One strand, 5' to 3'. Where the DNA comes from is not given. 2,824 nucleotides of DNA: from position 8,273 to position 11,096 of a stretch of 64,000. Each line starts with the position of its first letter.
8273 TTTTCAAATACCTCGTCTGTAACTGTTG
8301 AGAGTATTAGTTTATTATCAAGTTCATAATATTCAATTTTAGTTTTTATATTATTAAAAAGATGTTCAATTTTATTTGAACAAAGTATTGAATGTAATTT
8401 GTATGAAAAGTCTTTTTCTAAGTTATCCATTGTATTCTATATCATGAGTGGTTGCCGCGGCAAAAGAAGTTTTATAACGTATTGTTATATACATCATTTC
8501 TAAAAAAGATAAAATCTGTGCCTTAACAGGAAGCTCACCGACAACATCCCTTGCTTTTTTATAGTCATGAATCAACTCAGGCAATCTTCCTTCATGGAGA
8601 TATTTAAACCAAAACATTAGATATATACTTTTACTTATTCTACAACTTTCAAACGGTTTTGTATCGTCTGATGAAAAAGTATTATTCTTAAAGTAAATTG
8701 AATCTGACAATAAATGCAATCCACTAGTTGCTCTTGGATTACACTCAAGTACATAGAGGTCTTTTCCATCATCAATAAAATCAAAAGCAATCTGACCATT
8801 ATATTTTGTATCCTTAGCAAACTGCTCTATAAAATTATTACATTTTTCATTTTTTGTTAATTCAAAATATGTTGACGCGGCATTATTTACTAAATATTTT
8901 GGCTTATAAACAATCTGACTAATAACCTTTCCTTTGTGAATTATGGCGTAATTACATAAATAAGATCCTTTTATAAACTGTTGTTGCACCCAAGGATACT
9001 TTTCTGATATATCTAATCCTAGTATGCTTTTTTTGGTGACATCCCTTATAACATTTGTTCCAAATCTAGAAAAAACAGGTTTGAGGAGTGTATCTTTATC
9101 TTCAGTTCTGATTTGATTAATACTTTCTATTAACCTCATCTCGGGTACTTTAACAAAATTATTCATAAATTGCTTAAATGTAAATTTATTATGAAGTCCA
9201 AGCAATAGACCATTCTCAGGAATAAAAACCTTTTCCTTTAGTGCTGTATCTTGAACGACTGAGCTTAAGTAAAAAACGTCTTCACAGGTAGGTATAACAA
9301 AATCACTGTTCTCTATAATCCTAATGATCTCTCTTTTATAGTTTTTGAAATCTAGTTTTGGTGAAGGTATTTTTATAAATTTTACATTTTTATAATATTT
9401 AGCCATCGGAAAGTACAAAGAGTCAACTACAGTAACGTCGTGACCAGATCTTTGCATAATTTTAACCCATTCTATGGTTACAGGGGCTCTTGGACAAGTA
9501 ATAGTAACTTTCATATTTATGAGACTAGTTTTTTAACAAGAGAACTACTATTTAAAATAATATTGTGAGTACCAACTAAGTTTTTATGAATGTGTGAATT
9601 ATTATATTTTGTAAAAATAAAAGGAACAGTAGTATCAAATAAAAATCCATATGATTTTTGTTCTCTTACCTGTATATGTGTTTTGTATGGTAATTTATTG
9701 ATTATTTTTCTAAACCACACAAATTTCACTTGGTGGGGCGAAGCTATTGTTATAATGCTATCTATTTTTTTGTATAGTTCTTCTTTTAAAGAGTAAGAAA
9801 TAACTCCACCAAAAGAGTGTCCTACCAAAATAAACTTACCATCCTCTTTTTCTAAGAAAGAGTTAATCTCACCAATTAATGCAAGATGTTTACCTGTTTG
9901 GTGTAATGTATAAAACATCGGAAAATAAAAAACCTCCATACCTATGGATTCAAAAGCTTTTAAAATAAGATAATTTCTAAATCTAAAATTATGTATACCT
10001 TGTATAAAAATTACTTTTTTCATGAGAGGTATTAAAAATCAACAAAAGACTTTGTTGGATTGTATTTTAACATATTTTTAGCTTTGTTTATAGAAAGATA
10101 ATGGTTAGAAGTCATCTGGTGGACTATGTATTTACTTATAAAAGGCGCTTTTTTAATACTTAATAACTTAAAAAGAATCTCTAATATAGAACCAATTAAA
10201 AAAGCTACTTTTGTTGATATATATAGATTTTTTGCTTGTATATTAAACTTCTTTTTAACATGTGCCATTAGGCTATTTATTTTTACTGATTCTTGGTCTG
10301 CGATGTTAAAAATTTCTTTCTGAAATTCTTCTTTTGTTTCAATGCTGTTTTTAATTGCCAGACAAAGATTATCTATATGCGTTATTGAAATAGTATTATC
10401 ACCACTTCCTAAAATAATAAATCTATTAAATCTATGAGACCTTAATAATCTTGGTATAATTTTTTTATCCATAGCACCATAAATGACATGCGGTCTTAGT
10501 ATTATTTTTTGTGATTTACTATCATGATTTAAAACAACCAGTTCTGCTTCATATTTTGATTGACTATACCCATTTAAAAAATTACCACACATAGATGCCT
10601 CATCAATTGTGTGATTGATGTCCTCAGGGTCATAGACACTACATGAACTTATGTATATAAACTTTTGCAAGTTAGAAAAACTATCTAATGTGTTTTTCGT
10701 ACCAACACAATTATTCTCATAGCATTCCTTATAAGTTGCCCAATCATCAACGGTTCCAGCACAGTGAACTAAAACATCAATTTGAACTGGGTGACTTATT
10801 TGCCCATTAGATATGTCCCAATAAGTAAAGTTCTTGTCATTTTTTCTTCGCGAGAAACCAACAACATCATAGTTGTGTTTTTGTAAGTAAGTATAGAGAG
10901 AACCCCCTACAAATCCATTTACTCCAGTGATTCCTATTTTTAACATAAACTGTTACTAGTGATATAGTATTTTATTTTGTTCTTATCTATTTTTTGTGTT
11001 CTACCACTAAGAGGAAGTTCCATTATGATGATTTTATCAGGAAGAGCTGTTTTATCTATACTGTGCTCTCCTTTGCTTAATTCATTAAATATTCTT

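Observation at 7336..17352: Compact split adenylation-carrier-reductase lipid/acyl-tailoring operon in a small, low-GC genome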

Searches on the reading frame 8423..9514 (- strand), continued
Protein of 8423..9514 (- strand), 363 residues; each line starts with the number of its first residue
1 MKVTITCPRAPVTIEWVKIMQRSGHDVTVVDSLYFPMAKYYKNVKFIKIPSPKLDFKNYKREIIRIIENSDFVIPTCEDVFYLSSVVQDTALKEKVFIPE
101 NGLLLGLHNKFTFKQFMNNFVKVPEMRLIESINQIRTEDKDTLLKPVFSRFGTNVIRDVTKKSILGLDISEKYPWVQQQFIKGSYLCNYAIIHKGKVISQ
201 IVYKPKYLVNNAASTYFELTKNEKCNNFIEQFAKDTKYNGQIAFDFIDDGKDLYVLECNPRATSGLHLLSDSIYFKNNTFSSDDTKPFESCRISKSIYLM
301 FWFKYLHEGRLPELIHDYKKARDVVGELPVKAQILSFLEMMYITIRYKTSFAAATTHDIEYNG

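Call 82: search_protein_representatives(alignment_id=A2)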
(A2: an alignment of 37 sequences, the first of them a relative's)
Query: 37 sequences, 364 profile positions. Proteins with E-value up to 0.001 (for the whole library): 1237; up to 1e-10: 1059; up to 1e-30: 707. The best 150 are listed.
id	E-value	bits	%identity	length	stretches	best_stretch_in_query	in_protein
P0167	6.2e-160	548.4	-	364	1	3-364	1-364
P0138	8.4e-160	548.0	-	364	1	3-364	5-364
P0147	8.1e-149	511.9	-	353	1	10-364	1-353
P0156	8.8e-146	501.9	-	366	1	2-364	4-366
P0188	9.7e-135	465.5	-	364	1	4-364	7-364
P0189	2.5e-133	460.9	-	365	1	9-364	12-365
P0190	3.5e-131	453.8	-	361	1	3-364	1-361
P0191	2.8e-116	404.8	-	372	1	3-364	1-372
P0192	3.3e-115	401.3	-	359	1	6-361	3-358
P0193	1.6e-112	392.5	-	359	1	21-364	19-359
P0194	5.2e-112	390.8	-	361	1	13-364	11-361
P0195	6.6e-112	390.4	-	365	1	3-364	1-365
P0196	5.3e-111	387.5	-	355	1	7-364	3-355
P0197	1.6e-109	382.6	-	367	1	4-364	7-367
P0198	7.6e-109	380.4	-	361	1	4-364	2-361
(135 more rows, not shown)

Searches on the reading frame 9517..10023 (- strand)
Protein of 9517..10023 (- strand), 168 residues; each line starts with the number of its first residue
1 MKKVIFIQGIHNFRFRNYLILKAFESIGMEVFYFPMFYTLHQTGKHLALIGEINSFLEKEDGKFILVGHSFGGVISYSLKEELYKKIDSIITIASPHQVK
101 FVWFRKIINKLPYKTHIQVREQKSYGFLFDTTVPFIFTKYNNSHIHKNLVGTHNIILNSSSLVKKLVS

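Call 3: search_protein_families(library=pfam, proteins=[window:9517-10023:-], max_evalue=0.01)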
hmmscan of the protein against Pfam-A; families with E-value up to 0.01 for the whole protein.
window:9517-10023:- (168 aa): 7 families
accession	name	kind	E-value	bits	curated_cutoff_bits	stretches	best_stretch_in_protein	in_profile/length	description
PF07819.20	PGAP1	-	1.4e-08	35.2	24.3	1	49-118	75-150/233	PGAP1-like alpha/beta domain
PF00561.26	Abhydrolase_1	-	0.00035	20.8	25.8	1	61-113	68-122/245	alpha/beta hydrolase fold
PF11187.14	Mbeg1-like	-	0.00043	20.2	21.1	1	51-151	73-177/224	Mbeg1-like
PF12146.15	Hydrolase_4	-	0.00055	19.7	27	1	59-121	73-139/239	Serine aminopeptidase, S33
PF02089.21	Palm_thioest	-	0.003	17.8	26.8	1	59-99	70-112/254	Palmitoyl protein thioesterase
PF12695.13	Abhydrolase_5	-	0.0057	16.9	27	1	54-95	47-89/164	Alpha/beta hydrolase family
PF12697.13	Abhydrolase_6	-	0.0091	17.1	26.3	1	52-78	53-82/217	Alpha/beta hydrolase family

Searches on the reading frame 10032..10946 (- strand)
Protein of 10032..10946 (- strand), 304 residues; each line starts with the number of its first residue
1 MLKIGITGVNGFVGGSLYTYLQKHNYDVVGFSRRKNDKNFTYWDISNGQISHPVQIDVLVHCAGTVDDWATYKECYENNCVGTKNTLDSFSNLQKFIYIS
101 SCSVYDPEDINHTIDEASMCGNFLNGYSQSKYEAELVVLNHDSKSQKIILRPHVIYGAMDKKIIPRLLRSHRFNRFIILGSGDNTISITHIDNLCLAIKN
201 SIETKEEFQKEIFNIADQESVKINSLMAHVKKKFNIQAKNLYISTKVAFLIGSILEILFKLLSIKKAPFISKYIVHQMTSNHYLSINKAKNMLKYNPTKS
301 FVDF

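Call 3: search_protein_families(library=pfam, proteins=[window:10032-10946:-], max_evalue=0.01)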
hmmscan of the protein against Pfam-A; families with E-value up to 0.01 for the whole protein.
window:10032-10946:- (304 aa): 6 families
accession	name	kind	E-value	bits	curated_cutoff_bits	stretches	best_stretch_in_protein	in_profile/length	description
PF01370.27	Epimerase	-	3.1e-28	99.3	20.9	1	6-216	3-240/240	NAD dependent epimerase/dehydratase family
PF01073.25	3Beta_HSD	-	8.3e-15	55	22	1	40-240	49-274/280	3-beta hydroxysteroid dehydrogenase/isomerase family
PF07993.18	NAD_binding_4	-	1.6e-14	54.1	20.1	1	55-158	88-210/258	Male sterility protein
PF04321.23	RmlD_sub_bind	-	2e-09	37.4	27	1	3-172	2-168/287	RmlD substrate binding domain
PF16363.11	GDP_Man_Dehyd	-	3.4e-09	37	27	1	6-238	2-270/332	GDP-mannose 4,6 dehydratase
PF06603.16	UpxZ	-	0.0033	18.2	21.2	1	86-152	22-83/105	UpxZ family of transcription anti-terminator antagonists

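Call 11: search_protein_families(library=ncbifam, proteins=[window:10032-10946:-], max_evalue=0.01)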
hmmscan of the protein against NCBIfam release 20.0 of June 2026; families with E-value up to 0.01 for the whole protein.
window:10032-10946:- (304 aa): 19 families
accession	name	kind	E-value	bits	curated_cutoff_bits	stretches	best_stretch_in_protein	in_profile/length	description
NF042423.1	oxyalk_red_Shew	equivalog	5.7e-43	147.2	580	1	4-300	11-323/331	2-alkyl-3-oxoalkanoate reductase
NF042422.1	oxyalk_red_OleD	equivalog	9e-36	123.9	580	1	2-301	1-317/329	2-alkyl-3-oxoalkanoate reductase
TIGR03466.1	HpnA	hypoth_equivalog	9.1e-16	57.6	367.65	1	6-298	5-308/327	hopanoid-associated sugar epimerase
TIGR01746.1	Thioester-redct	subfamily_domain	1.7e-15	57.2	213.35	1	55-236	88-284/371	thioester reductase domain-containing protein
TIGR01777.1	yfcH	hypoth_equivalog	6.8e-12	45.6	207.35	1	5-239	2-246/292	TIGR01777 family oxidoreductase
NF050030.1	thlkprotThyD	equivalog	1.3e-08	34.4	400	1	2-232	1-248/305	thylakoid membrane protein ThyD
TIGR01214.1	rmlD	equivalog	6.3e-08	32.1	224.05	1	3-171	1-167/285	dTDP-4-dehydrorhamnose reductase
TIGR01179.1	galE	equivalog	3.2e-07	29.5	262.3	1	52-162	67-183/332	UDP-glucose 4-epimerase GalE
NF005539.0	PRK07201.1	equivalog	4.7e-07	28.9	549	1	44-237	66-269/657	SDR family oxidoreductase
TIGR04180.1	EDH_00030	hypoth_equivalog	9.3e-07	28.2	475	1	75-237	93-259/297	NAD-dependent 4,6-dehydratase LegB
TIGR02622.1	CDP_4_6_dhtase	equivalog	3.4e-06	26.4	278.45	1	6-141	9-168/352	CDP-glucose 4,6-dehydratase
NF004520.0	PRK05865.1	equivalog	6.6e-06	24.3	1509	1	3-203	2-172/854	sugar epimerase family protein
TIGR02197.1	heptose_epim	equivalog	7.4e-06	25.3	274.6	1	6-158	3-173/316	ADP-glyceromanno-heptose 6-epimerase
NF041293.1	G6PDh_Azf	equivalog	0.0001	21.8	400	0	8-103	9-117/252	NAD-dependent glucose-6-phosphate dehydrogenase Azf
NF009035.0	PRK12367.1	equivalog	0.00015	21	266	1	3-118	16-141/249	short chain dehydrogenase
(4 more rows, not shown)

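Call 26: search_protein_families(library=padloc, proteins=[window:10032-10946:-], max_evalue=0.001)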
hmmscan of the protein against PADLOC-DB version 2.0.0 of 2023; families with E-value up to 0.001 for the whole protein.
window:10032-10946:- (304 aa): 0 families

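Call 53: search_solved_structures(query=window:10032-10946:-, max_evalue=0.00001)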
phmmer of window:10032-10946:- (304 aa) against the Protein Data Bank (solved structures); distinct sequences matched with E-value up to 0.00001: 4.
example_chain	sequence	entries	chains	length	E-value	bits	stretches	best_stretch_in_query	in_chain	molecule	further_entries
6jkg_A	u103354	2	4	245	3.3e-13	52.6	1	6-195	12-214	Sterol-4-alpha-carboxylate 3-dehydrogenase, decarboxylating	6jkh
6zl6_A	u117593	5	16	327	8.3e-11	44.8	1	7-234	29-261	Epimerase domain-containing protein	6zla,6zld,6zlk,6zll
6zlj_A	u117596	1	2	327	2.6e-10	43.2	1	7-234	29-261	Epimerase domain-containing protein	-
3sc6_A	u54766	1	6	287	8.9e-07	31.5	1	4-204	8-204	dTDP-4-dehydrorhamnose reductase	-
